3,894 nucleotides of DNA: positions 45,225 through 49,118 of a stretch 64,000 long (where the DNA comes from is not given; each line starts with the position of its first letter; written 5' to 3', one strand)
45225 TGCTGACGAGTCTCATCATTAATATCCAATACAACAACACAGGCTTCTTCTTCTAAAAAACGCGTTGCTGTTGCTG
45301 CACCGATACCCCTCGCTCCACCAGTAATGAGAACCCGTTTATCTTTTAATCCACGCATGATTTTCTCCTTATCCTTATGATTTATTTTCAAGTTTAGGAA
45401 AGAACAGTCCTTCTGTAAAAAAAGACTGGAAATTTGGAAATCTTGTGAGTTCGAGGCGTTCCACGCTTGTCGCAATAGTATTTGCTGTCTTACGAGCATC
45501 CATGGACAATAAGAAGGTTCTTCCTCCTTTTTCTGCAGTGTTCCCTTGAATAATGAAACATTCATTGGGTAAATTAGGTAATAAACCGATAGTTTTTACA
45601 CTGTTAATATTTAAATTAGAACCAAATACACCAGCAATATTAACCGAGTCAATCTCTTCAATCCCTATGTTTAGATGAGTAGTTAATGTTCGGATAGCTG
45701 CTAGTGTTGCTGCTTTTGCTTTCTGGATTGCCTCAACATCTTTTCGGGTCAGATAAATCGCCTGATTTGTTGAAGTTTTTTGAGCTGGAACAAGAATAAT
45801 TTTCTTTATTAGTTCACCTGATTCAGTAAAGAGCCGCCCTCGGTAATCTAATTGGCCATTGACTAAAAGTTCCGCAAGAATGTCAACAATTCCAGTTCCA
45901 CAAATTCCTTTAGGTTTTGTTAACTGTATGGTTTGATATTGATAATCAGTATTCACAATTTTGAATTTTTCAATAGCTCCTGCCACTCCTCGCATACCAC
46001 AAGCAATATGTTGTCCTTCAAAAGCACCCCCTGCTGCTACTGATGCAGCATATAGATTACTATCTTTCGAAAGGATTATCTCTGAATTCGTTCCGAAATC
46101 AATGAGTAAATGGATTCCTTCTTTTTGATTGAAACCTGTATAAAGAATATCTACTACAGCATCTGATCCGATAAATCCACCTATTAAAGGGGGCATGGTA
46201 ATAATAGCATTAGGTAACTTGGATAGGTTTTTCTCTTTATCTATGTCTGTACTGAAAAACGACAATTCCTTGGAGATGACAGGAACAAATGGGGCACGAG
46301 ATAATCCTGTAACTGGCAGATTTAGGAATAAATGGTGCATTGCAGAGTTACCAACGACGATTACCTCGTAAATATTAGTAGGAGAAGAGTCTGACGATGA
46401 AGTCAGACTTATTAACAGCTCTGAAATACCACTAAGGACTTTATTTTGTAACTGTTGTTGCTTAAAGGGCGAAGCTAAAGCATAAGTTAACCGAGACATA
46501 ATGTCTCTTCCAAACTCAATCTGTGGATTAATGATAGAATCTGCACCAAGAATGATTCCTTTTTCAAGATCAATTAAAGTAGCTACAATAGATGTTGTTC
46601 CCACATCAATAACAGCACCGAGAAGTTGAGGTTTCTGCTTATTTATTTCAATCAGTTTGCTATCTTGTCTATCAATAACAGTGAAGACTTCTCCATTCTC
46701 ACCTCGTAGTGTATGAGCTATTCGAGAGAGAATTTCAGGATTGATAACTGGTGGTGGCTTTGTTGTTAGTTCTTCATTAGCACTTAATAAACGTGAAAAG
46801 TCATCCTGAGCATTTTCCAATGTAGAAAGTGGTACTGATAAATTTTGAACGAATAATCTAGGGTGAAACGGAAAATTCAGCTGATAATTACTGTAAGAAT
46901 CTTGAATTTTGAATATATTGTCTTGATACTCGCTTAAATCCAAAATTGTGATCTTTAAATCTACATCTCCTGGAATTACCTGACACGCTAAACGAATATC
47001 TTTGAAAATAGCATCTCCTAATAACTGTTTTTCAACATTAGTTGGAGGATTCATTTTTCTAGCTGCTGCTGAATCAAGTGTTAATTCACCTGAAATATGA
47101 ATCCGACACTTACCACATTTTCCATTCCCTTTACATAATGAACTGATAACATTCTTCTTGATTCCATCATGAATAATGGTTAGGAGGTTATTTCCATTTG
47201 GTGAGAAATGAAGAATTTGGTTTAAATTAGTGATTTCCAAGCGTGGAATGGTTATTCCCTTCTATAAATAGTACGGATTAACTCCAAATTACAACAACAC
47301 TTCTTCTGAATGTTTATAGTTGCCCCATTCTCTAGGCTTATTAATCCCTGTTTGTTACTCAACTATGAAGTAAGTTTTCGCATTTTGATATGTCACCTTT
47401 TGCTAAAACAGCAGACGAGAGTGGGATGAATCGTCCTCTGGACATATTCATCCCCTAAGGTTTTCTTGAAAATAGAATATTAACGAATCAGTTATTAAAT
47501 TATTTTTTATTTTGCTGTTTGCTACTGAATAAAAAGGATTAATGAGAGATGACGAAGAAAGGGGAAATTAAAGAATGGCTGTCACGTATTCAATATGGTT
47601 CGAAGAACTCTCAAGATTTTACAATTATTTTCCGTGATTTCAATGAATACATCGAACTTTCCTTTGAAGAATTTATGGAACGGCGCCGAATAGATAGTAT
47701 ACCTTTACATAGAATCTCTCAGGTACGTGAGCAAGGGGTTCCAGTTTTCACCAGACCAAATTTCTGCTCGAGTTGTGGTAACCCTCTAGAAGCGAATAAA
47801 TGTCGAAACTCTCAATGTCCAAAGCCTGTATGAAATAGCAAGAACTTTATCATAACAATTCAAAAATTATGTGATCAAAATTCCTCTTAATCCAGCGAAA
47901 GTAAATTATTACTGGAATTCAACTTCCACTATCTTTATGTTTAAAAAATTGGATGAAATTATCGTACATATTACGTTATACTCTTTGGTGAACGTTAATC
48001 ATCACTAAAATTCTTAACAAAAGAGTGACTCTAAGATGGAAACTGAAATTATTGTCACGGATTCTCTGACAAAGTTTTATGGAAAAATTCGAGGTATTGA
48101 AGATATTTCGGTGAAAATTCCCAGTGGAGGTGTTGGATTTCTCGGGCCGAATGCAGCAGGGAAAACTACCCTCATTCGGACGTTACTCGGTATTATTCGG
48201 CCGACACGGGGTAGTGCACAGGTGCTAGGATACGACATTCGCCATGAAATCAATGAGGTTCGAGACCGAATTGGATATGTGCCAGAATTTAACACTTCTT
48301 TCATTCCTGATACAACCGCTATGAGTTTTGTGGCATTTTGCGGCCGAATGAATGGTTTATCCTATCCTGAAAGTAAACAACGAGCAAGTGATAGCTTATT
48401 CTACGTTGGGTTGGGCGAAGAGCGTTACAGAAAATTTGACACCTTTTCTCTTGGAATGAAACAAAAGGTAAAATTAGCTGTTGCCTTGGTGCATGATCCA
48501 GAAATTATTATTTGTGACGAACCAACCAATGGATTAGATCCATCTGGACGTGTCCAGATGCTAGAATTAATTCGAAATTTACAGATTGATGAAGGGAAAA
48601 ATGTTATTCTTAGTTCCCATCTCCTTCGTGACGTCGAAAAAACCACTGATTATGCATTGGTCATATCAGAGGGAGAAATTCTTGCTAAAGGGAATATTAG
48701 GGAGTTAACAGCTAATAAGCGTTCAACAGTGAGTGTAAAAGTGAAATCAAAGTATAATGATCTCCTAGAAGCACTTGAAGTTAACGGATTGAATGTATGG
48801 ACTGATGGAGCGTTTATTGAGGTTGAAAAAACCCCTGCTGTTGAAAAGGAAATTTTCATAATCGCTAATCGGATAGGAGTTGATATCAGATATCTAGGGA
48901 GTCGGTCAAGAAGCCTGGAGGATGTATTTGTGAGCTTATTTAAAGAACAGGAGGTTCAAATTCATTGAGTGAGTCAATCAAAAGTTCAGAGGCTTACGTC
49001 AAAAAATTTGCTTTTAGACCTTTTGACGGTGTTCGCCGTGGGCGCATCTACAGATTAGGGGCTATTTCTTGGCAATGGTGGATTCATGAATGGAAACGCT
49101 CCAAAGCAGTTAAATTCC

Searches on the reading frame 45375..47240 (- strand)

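Call 77: search_protein_families(library=pfam, proteins=[window:45375-47240:-], max_evalue=0.00001)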
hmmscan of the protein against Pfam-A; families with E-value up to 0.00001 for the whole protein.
window:45375-47240:- (621 aa): 3 families
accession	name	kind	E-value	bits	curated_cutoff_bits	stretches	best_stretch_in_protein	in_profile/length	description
PF14574.11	RACo_C_ter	-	5e-69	232.7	27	1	376-618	2-253/261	C-terminal domain of RACo the ASKHA domain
PF17651.6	Raco_middle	-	4.4e-42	143.9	26.8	1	207-372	1-162/163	RACo middle region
PF17650.6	RACo_linker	-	1.4e-06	28.5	26.2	1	123-201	6-81/86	RACo linker region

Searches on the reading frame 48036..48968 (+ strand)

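Call 78: search_protein_families(library=pfam, proteins=[window:48036-48968:+], max_evalue=0.00001)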
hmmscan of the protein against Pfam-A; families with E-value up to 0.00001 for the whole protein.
window:48036-48968:+ (310 aa): 2 families
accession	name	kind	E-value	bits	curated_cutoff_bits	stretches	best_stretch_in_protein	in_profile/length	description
PF00005.33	ABC_tran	-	5.7e-26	92.2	25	1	22-165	2-137/137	ABC transporter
PF13304.12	AAA_21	-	1.2e-12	49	27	1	107-195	220-298/304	AAA domain, putative AbiEii toxin, Type IV TA system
